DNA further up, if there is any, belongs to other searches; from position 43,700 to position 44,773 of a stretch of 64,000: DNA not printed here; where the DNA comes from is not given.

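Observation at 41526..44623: Wzc BY-kinase with its C-terminal tyrosine cluster frame-detached, next to a divergent PPP-family phosphatase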

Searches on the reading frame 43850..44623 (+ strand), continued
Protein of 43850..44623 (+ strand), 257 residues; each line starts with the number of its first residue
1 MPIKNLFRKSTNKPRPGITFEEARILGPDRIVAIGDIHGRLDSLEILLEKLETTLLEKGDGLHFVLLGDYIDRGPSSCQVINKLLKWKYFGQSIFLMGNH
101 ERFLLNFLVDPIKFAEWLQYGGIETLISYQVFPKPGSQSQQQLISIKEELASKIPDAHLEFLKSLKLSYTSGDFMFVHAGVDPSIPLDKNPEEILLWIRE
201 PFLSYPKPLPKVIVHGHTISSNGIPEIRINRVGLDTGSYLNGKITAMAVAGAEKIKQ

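Call 38: search_solved_structures(query=window:43850-44620:+, max_evalue=0.01, show_alignments=2)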
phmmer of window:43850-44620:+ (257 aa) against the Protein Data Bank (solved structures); distinct sequences matched with E-value up to 0.01: 87 (the best 60 are shown).
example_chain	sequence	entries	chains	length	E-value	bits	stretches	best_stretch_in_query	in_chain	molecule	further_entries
4j6o_A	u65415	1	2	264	1.9e-07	34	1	33-107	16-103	Metallophosphoesterase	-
5vjv_A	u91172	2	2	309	1.3e-06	31.3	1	28-108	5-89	Rhizobiales-like phosphatase 2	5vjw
2qjc_A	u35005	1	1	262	3.8e-06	29.8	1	29-107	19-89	Diadenosine tetraphosphatase, putative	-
2dfj_A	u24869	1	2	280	2.6e-05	27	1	33-106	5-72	diadenosinetetraphosphatase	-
9olz_A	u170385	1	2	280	3.1e-05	26.8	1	33-106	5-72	Bis(5'-nucleosyl)-tetraphosphatase [symmetrical]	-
9ojd_A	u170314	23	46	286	3.3e-05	26.7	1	33-106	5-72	Bis(5'-nucleosyl)-tetraphosphatase [symmetrical] | Bis(5'-nucleosyl)-tetraphosphatase, symmetrical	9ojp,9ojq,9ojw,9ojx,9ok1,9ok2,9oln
9tp7_A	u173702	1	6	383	3.9e-05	26.4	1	31-108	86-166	Serine/threonine-protein phosphatase BSU1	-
8jfy_D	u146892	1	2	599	5.2e-05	26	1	29-108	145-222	Serine/threonine-protein phosphatase rdgC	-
8jfw_D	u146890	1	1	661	5.9e-05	25.9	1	29-107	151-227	Serine/threonine-protein phosphatase rdgC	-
9t9n_A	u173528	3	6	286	0.00011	25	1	31-105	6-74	Bis(5'-nucleosyl)-tetraphosphatase, symmetrical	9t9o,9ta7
1g5b_A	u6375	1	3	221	0.00017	24.4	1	31-123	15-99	SERINE/THREONINE PROTEIN PHOSPHATASE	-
9tp8_A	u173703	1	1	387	0.00019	24.2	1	31-108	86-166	Serine/threonine-protein phosphatase BSU1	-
8pq7_A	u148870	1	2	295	0.00025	23.8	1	32-106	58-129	Serine/threonine-protein phosphatase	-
9oly_A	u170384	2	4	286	0.00041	23.1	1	33-106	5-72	Bis(5'-nucleosyl)-tetraphosphatase [symmetrical]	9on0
7n6g_4D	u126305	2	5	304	0.00045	23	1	33-106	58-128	FAP15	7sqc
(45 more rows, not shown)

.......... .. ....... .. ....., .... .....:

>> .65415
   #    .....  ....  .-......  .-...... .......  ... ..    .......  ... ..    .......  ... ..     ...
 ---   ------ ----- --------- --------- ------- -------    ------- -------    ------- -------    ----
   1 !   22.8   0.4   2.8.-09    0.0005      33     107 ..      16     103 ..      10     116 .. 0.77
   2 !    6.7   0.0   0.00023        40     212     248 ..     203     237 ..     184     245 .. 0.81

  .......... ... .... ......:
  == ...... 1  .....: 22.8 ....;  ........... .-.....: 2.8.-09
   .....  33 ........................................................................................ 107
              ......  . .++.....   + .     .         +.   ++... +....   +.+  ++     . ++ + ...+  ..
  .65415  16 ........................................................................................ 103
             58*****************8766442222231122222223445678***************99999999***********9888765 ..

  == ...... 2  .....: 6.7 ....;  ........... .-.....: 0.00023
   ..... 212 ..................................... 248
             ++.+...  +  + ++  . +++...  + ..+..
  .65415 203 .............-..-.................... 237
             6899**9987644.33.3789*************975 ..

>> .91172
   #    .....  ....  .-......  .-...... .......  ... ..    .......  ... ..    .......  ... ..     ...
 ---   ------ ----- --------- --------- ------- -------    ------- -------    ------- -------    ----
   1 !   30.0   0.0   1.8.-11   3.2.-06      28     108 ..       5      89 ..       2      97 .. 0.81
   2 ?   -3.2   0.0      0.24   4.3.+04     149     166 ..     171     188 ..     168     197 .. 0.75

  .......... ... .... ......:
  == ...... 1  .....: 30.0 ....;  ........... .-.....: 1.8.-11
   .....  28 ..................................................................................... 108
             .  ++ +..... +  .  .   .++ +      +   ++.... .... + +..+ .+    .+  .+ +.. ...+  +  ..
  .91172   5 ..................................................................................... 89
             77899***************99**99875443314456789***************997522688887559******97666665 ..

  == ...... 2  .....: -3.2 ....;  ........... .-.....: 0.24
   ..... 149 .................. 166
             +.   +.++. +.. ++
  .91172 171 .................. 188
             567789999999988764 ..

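Call 48: predict_structure(alignment_id=A3)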
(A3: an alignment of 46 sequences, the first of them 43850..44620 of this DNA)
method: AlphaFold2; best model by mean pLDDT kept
length: 257 residues; sequences in the alignment: 46
mean_pLDDT: 91.6   pTM: 0.89
mean pLDDT of the five models: 91.6, 91.1, 90.8, 90.8, 90.4
residues with pLDDT >= 90: 196; 70-90: 47; 50-70: 13; < 50: 1
segments of 3 or more residues with pLDDT < 50: none
pLDDT, mean of each block of 10 residues (from residue 1): 57 80 90 96 94 79 95 95 91 95 98 96 97 96 98 98 98 97 96 95 94 92 89 85 92 88
secondary structure, 60 per line:
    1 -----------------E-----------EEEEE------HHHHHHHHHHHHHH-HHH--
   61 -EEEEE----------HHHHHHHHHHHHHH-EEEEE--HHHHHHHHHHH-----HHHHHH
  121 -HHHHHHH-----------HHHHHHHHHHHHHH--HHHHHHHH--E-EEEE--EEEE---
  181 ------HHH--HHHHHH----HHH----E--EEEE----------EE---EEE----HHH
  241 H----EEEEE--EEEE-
elements in order: E30-34 H41-54 E62-66 H77-90 E92-96 H99-109 H115-120 H122-128 H140-153 H156-163 E168-171 E174-177 H192-197 E212-215 E231-233 H238-241 E246-250 E253-256

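Call 51: fold_search(model_id=the predicted structure, library=pdb)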
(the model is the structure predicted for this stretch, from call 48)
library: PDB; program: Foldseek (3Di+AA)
matches with E <= 10: 675; with E <= 0.001: 174
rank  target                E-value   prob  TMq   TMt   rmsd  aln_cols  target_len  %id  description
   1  1g5b_B                4.2e-12  1.00  0.61  0.70   5.0       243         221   23  BACTERIOPHAGE LAMBDA SER/THR PROTEIN PHOSPHATASE (released 2001-03-07)
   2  1g5b_A                1.2e-11  1.00  0.60  0.69   5.0       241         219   22  BACTERIOPHAGE LAMBDA SER/THR PROTEIN PHOSPHATASE (released 2001-03-07)
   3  2qjc                  2.0e-11  1.00  0.59  0.67   5.4       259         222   22  Crystal structure of a putative diadenosine tetraphosphatase (released 2007-07-24)
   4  5vjv                  5.6e-11  1.00  0.61  0.54   7.1       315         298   19  Rhizobiales-like phosphatase 2 (released 2018-03-21)
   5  4j6o_A                1.1e-10  1.00  0.61  0.60   7.2       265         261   22  Crystal Structure of the Phosphatase Domain of C. thermocellum (Bacterial) PnkP (released 2013-04-10)
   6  4j6o_B                2.8e-10  1.00  0.57  0.57   6.9       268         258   23  Crystal Structure of the Phosphatase Domain of C. thermocellum (Bacterial) PnkP (released 2013-04-10)
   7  2zbm                  3.5e-09  1.00  0.59  0.47   5.9       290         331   17  Crystal Structure of I115M Mutant Cold-Active Protein Tyrosine Phosphatase (released 2008-07-29)
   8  1v73                  4.0e-09  1.00  0.59  0.47   5.7       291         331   18  Crystal Structure of Cold-Active Protein-Tyrosine Phosphatase of a Psychrophile Shewanella SP. (released 2005-03-01)
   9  2z72                  5.1e-09  1.00  0.56  0.44   6.8       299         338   16  New Structure Of Cold-Active Protein Tyrosine Phosphatase At 1.1 Angstrom (released 2008-07-29)
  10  5ui1_D                2.1e-08  1.00  0.55  0.47   5.3       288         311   17  Crystal Structure of Human Protein Phosphatase 5C (PP5C) in complex with a triazole inhibitor (released 2018-01-17)
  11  4zx2                  2.4e-08  1.00  0.52  0.43   6.1       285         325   18  Co-crystal structures of PP5 in complex with 5-methyl-7-oxabicyclo[2.2.1]heptane-2,3-dicarboxylic acid (released 2016-04-27)
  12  5ui1_C                2.7e-08  1.00  0.52  0.43   6.6       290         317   17  Crystal Structure of Human Protein Phosphatase 5C (PP5C) in complex with a triazole inhibitor (released 2018-01-17)
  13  4zvz_B                3.2e-08  1.00  0.55  0.46   5.5       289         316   18  Co-crystal structures of PP5 in complex with 5-methyl-7-oxabicyclo[2.2.1]heptane-2,3-dicarboxylic acid (released 2016-04-27)
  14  5wg8                  3.6e-08  1.00  0.53  0.44   6.3       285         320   18  Structure of PP5C with LB-100; 7-oxabicyclo[2.2.1]heptane-2,3-dicarbonyl moiety modeled in the density (released 2018-07-18)
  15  4zvz_D                3.6e-08  1.00  0.53  0.45   6.3       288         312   18  Co-crystal structures of PP5 in complex with 5-methyl-7-oxabicyclo[2.2.1]heptane-2,3-dicarboxylic acid (released 2016-04-27)
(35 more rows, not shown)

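Call 56: list_cluster_members(proteins=[P0001, P0121])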
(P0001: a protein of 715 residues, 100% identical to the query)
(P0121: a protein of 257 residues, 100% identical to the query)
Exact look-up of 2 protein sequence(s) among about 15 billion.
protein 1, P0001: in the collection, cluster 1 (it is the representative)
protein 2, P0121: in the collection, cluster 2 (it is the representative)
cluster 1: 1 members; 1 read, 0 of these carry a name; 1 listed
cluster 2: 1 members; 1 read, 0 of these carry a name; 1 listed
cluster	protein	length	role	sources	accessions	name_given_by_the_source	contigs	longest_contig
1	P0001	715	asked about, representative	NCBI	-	-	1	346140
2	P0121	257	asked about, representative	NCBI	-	-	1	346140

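Call 59: find_encoding_contigs(protein=P0147, flank=8000, max_places=1)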
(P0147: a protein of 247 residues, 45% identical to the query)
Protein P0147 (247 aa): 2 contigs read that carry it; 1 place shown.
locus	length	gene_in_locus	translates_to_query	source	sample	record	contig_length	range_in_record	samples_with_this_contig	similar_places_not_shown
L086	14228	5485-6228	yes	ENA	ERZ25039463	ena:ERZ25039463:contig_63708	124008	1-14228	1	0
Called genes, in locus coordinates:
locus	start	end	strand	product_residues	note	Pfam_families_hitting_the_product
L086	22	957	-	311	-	PF13276:HTH_21 (weak), PF00665:rve, PF13683:rve_3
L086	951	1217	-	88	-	PF01527:HTH_Tnp_1, PF13384:HTH_23 (faint)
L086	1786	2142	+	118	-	PF00872:Transposase_mut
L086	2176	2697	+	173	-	PF00872:Transposase_mut, PF10551:MULE (weak)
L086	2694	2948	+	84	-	PF00872:Transposase_mut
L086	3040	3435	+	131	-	-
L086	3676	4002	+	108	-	-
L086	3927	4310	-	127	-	-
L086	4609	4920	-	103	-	-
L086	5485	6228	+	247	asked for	PF00149:Metallophos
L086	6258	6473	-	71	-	PF26002:Beta-barrel_AprE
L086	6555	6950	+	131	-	PF01527:HTH_Tnp_1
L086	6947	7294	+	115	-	PF05717:TnpB_IS66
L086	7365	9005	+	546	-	PF13007:LZ_Tnp_IS66, PF13005:zf-IS66, PF03050:DDE_Tnp_IS66, PF13817:DDE_Tnp_IS66_C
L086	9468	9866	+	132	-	-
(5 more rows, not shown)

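Call 60: find_encoding_contigs(protein=P0204, flank=8000, max_places=1)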
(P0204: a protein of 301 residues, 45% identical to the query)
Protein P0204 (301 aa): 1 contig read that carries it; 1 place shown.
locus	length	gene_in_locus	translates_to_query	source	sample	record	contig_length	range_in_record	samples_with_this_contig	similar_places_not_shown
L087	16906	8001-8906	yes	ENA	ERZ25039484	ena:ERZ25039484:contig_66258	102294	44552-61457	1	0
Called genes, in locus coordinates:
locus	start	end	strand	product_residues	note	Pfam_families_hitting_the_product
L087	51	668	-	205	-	-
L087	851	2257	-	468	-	PF04932:Wzy_C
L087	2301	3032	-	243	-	PF10531:SLBB (faint), PF22461:SLBB_2 (weak)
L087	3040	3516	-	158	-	PF02563:Poly_export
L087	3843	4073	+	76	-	-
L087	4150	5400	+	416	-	-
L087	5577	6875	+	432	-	-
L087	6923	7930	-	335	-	PF06035:Peptidase_C93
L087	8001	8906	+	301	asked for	PF00149:Metallophos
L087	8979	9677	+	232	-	-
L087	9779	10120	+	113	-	-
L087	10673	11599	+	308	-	PF02195:ParB_N (weak)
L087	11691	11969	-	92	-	-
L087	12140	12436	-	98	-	-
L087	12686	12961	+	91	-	-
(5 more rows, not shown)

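Call 61: find_encoding_contigs(protein=P0240, flank=8000, max_places=1)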
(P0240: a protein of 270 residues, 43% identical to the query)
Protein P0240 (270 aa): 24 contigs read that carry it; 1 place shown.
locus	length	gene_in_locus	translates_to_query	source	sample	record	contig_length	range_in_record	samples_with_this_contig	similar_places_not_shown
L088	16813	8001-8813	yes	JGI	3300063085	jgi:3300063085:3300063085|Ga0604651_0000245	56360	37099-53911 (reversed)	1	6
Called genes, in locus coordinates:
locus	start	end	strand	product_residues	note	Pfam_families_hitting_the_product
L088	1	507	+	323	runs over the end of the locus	PF00582:Usp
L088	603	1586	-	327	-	PF13379:NMT1_2 (weak), PF16868:NMT1_3, PF09084:NMT1 (weak)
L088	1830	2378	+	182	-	PF03729:DUF308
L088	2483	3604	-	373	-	PF05222:AlaDh_PNT_N, PF01262:AlaDh_PNT_C, PF01488:Shikimate_DH (faint), PF02826:2-Hacid_dh_C (weak)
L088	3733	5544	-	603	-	PF13000:Acatn, PF07690:MFS_1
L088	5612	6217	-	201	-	PF02563:Poly_export, PF10531:SLBB, PF22461:SLBB_2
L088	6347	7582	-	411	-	PF10082:BBP2_2, PF13505:OMP_b-brl (faint), PF04338:DUF481 (faint)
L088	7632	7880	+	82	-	-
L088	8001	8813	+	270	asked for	PF00149:Metallophos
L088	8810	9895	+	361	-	PF01073:3Beta_HSD, PF01370:Epimerase, PF02719:Polysacc_synt_2, PF04321:RmlD_sub_bind, PF13460:NAD_binding_10, PF16363:GDP_Man_Dehyd, PF07993:NAD_binding_4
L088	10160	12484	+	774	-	PF25392:MS_channel_TM1 (weak), PF21088:MS_channel_1st (weak), PF00924:MS_channel_2nd, PF21082:MS_channel_3rd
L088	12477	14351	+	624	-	PF17243:POTRA_TamA_1, PF07244:POTRA (weak), PF01103:Omp85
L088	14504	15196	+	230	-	PF00027:cNMP_binding, PF13545:HTH_Crp_2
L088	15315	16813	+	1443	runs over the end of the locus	PF27051:TamB_N (weak), PF04357:TamB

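Call 62: find_encoding_contigs(protein=P0213, flank=8000, max_places=1)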
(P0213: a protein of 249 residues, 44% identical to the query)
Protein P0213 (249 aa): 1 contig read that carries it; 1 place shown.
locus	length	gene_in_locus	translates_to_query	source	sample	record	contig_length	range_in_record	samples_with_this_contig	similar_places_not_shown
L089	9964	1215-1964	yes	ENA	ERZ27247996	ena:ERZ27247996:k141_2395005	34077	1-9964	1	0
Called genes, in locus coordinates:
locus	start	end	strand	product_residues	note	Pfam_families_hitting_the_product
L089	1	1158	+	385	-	?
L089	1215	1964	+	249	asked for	PF00149:Metallophos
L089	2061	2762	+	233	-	-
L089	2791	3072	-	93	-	-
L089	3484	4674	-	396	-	PF02563:Poly_export, PF10531:SLBB (faint), PF22461:SLBB_2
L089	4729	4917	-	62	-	-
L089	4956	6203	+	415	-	-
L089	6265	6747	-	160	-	-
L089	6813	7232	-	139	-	PF04773:FecR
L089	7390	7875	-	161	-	-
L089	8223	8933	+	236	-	PF00027:cNMP_binding, PF13545:HTH_Crp_2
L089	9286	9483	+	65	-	-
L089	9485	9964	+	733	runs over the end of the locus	PF05226:CHASE2, PF00211:Guanylate_cyc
